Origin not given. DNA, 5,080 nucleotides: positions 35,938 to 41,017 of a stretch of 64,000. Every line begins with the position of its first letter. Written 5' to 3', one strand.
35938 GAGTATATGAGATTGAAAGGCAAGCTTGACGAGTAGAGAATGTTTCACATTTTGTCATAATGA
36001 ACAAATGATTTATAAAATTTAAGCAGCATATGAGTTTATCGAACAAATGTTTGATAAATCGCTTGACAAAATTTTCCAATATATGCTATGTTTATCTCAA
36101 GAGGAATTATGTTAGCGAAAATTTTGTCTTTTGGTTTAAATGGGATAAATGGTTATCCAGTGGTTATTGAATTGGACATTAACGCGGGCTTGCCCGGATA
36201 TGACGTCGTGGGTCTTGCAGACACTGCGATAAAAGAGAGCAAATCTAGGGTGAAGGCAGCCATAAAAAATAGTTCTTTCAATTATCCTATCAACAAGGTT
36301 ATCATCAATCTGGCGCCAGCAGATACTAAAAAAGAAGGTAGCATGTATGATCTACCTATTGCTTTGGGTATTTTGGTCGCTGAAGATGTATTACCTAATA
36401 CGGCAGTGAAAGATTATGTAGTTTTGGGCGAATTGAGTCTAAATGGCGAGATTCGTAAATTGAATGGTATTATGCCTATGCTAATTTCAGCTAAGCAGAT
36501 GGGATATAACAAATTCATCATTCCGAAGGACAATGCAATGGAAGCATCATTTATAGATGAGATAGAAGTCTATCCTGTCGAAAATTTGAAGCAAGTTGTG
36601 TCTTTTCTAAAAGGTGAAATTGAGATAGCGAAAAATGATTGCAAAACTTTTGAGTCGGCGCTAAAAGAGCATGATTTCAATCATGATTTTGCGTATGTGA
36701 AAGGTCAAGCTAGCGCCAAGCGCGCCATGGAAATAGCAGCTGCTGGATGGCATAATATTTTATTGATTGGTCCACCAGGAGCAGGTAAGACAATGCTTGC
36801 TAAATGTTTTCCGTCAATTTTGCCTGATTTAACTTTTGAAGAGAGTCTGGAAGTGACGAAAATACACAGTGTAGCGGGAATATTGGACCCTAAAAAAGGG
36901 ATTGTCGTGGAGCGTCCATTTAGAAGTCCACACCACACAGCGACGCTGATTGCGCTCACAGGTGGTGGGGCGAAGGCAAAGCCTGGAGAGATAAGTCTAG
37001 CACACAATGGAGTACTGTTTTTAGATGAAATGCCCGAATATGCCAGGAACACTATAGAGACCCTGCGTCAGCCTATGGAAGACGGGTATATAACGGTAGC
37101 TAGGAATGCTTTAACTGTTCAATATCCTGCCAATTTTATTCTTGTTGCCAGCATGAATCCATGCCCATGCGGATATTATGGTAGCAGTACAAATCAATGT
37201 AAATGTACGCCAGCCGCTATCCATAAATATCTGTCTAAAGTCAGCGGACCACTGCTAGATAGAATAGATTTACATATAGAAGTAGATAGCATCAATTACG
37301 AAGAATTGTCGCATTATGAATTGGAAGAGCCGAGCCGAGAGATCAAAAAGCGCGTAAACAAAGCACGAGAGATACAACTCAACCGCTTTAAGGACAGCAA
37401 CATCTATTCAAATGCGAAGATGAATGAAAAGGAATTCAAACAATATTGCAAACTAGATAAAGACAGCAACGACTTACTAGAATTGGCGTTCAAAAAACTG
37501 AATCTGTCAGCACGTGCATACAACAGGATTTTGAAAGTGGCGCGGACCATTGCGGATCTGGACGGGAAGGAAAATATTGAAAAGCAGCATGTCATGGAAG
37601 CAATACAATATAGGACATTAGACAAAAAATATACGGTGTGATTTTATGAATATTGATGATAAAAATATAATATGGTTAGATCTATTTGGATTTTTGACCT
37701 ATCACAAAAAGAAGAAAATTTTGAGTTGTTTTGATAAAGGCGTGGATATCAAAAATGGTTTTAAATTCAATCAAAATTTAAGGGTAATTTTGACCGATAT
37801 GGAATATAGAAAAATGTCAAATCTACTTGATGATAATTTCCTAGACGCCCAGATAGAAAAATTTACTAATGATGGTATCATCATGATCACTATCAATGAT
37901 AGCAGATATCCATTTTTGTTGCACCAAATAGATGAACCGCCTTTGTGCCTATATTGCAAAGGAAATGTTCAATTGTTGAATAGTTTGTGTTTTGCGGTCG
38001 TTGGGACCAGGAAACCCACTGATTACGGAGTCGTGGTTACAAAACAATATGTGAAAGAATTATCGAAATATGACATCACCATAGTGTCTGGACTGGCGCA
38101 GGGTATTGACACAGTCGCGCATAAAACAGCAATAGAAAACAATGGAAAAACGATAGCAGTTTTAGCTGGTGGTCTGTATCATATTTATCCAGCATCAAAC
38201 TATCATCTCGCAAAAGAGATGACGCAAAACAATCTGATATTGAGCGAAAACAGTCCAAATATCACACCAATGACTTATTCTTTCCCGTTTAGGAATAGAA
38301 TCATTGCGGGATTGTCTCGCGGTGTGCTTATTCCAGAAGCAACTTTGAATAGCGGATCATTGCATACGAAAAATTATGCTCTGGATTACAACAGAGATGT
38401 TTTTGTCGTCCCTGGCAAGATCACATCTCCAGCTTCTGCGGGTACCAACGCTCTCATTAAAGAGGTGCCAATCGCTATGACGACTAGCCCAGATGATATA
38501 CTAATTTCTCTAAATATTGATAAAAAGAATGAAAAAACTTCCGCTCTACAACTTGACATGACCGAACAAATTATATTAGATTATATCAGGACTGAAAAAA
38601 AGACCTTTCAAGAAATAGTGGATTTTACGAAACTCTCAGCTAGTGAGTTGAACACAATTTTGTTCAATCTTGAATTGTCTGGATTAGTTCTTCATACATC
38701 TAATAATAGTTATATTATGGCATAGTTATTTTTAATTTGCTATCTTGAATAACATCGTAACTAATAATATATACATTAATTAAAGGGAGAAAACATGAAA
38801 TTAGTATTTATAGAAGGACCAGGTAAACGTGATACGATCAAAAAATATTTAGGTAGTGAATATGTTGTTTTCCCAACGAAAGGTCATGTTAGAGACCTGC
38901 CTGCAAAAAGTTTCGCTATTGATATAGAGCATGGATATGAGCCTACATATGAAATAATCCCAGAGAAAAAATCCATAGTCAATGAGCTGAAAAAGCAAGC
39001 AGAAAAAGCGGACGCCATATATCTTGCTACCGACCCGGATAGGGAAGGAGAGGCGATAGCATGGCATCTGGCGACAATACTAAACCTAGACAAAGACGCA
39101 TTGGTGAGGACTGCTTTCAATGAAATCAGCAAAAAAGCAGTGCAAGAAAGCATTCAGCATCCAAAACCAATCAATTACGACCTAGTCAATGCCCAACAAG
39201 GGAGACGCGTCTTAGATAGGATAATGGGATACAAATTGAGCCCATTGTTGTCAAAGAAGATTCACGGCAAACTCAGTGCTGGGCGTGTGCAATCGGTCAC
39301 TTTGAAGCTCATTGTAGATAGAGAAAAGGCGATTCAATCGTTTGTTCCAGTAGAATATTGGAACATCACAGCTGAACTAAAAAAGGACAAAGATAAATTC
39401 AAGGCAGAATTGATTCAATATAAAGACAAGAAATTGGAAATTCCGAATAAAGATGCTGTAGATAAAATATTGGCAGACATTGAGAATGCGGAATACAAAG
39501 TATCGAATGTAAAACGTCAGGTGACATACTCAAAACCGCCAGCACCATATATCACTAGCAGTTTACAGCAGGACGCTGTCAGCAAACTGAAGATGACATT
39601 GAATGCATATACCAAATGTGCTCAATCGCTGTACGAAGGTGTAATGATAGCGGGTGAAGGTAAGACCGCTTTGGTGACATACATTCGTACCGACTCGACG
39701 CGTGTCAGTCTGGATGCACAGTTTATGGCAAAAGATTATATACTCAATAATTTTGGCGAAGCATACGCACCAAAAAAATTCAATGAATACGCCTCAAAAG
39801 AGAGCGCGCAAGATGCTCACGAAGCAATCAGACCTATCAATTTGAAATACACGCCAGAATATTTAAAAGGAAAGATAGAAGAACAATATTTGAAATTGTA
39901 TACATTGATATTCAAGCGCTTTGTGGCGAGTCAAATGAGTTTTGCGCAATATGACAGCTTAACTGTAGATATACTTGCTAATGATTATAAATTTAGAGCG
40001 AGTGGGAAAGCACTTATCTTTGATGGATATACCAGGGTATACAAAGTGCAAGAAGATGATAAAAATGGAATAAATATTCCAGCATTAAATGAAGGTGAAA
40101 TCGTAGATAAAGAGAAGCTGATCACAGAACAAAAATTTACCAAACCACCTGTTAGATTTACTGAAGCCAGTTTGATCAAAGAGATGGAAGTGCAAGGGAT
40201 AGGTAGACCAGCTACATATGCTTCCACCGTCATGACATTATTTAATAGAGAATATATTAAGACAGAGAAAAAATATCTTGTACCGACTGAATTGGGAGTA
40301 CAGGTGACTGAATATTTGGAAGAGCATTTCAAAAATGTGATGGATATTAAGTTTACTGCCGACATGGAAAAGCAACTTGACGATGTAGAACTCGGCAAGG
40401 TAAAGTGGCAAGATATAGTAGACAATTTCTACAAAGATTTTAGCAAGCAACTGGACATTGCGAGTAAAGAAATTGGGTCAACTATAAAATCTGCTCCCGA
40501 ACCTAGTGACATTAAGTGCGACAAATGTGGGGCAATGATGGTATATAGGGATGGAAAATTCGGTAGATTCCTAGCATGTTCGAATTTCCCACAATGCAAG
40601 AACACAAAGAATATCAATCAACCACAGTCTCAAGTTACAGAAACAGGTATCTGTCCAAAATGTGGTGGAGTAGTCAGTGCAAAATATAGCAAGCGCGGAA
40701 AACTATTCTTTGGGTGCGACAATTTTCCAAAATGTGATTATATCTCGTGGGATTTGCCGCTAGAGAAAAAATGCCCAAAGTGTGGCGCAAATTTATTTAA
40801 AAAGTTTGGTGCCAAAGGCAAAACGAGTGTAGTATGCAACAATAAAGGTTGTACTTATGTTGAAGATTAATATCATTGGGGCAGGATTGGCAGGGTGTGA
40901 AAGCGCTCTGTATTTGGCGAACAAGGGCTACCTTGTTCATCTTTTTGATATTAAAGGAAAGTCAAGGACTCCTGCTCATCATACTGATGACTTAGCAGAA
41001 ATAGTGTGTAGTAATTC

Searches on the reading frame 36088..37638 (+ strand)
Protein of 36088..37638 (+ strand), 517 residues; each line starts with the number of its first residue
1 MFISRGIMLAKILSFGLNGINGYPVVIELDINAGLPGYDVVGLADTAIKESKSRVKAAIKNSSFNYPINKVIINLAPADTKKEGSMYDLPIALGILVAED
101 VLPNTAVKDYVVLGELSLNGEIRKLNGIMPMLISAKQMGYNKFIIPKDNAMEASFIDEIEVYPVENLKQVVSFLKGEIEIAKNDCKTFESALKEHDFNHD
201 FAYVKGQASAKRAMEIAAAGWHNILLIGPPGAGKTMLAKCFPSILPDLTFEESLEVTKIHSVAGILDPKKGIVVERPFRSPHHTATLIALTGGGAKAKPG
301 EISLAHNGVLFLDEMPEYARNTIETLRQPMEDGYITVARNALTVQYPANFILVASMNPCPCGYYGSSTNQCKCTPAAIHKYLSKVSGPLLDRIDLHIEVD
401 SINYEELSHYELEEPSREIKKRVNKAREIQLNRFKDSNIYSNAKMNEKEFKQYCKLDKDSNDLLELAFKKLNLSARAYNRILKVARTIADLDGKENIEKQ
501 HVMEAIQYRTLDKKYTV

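Call 9: search_protein_families(library=pfam, proteins=[window:36088-37638:+], max_evalue=0.001)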
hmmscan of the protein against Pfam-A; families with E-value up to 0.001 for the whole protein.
window:36088-37638:+ (517 aa): 9 families
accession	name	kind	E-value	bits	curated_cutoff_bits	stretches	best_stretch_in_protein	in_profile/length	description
PF01078.27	Mg_chelatase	-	2.4e-93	311.7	20.3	1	200-406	1-206/207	Magnesium chelatase, subunit ChlI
PF13541.12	ChlI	-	1.6e-45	154.4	27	1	27-149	1-121/121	Subunit ChlI of Mg-chelatase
PF13335.12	Mg_chelatase_C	-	1.3e-35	122.3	26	1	414-509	2-94/94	Magnesium chelatase, subunit ChlI C-terminal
PF07728.20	AAA_5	-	1.2e-08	35.4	22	1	223-360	1-125/139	AAA domain (dynein-related subfamily)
PF00493.29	MCM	-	2.5e-08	33.8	23.3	1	297-367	112-181/224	MCM P-loop domain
PF05362.19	Lon_C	-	1.7e-05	24.9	21.1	1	66-172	91-200/205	Lon protease (S16) C-terminal proteolytic domain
PF00158.32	Sigma54_activat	-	3.4e-05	24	20.2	0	293-333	80-120/168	Sigma-54 interaction domain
PF05496.18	RuvB_N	-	0.00017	21.8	27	0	222-241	34-53/159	Holliday junction DNA helicase RuvB P-loop domain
PF00004.35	AAA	-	0.00065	20.6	21.2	0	224-245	1-22/131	ATPase family associated with various cellular activities (AAA)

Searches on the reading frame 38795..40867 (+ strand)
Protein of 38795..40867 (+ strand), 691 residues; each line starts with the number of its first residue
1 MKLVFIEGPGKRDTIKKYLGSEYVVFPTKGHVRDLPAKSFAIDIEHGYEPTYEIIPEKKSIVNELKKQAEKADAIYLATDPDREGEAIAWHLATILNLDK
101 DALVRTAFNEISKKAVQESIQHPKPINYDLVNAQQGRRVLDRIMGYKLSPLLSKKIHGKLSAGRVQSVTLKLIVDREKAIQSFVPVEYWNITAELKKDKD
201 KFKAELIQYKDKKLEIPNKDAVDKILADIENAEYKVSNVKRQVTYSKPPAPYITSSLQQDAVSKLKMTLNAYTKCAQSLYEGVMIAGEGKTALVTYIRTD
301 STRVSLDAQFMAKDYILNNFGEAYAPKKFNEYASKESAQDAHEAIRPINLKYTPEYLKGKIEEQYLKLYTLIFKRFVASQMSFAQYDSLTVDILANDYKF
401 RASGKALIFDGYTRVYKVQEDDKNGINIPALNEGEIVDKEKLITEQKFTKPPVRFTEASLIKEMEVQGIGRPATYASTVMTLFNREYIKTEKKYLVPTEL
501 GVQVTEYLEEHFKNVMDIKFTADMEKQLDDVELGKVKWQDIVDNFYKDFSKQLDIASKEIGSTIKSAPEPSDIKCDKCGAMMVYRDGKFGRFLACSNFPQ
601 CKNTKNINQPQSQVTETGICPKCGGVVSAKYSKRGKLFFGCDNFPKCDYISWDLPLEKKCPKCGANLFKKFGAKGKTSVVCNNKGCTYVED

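Call 9: search_protein_families(library=pfam, proteins=[window:38795-40867:+], max_evalue=0.001)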
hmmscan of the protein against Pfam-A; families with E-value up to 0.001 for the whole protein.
window:38795-40867:+ (691 aa): 3 families
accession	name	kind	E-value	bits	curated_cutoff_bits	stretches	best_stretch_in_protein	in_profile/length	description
PF01131.25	Topoisom_bac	-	3.2e-122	408.9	35.1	1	126-542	2-410/411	DNA topoisomerase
PF01396.24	Zn_ribbon_Top1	-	9.6e-31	105.7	32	2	573-609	2-38/39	Topoisomerase DNA binding C4 zinc finger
PF01751.28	Toprim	-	5.6e-20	71.8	23.1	1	3-111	2-96/96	Toprim domain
